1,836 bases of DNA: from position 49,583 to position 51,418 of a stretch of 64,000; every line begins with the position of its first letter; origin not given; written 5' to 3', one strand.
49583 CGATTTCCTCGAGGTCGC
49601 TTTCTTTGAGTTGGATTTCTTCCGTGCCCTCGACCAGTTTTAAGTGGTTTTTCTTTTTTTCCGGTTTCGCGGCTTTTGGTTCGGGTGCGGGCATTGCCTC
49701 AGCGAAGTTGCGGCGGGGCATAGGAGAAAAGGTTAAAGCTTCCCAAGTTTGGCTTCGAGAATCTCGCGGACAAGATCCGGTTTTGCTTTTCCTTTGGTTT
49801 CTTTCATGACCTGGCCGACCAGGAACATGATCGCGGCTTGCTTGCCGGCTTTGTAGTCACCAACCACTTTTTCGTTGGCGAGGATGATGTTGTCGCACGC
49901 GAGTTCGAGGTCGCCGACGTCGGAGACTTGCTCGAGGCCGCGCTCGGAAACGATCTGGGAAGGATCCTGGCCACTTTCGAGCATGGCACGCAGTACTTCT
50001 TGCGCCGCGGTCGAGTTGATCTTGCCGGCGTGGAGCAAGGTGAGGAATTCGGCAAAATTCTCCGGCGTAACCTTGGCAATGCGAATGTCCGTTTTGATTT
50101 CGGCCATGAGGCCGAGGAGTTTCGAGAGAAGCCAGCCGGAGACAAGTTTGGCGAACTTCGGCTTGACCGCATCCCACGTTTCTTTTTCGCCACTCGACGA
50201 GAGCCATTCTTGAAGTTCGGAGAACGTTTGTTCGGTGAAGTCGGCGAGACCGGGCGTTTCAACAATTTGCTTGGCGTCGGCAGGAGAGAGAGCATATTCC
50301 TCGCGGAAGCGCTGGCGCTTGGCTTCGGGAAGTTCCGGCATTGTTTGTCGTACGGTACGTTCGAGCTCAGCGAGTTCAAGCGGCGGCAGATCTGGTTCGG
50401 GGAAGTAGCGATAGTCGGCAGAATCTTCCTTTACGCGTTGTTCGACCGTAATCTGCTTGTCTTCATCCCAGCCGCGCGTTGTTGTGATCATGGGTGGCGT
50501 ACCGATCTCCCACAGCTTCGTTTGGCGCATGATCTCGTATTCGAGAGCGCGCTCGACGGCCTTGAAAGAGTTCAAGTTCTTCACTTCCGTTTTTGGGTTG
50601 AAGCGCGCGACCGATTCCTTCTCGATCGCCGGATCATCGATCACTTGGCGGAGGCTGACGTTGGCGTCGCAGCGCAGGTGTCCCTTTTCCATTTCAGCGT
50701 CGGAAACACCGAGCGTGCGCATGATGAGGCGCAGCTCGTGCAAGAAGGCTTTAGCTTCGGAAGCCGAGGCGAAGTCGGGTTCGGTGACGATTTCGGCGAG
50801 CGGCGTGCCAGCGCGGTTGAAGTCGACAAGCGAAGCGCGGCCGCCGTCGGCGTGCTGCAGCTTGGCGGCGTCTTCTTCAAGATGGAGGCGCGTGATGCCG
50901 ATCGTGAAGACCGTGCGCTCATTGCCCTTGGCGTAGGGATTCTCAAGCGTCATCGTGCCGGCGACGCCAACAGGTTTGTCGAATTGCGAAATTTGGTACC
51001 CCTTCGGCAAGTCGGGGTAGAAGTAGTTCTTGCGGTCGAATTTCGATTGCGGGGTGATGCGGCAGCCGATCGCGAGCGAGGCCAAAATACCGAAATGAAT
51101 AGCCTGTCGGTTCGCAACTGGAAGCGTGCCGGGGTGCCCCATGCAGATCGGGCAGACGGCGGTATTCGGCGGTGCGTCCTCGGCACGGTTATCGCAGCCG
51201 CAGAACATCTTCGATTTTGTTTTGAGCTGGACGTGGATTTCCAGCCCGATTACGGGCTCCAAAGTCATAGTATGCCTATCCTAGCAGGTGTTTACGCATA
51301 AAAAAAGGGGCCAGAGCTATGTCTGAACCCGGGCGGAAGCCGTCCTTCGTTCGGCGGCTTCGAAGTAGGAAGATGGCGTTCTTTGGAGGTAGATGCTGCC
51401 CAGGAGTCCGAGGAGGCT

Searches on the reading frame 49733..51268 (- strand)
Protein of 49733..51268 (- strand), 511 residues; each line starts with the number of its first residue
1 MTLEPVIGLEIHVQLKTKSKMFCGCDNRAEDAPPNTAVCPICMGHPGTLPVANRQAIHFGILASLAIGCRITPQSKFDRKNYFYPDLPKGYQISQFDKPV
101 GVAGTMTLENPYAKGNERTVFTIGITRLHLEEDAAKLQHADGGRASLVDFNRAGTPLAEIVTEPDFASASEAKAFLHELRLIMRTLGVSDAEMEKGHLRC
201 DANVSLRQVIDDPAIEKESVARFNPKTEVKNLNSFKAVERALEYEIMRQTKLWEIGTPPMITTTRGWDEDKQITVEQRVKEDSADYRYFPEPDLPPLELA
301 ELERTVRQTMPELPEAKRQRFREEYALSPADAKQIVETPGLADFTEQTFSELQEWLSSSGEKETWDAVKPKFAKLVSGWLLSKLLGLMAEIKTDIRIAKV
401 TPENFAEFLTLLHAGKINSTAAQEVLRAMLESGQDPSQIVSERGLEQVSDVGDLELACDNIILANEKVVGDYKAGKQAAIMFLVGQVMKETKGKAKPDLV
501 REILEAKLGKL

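Call 100: search_protein_families(library=pfam, proteins=[window:49733-51268:-], max_evalue=0.001)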
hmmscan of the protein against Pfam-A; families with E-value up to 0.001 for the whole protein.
window:49733-51268:- (511 aa): 2 families
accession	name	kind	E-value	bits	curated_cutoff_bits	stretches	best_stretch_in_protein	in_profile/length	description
PF02934.20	GatB_N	-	9.4e-109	363.3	23.4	1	6-301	2-273/277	GatB/GatE catalytic domain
PF02637.23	GatB_Yqey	-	9.1e-43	146.1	27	1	373-508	13-148/148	GatB domain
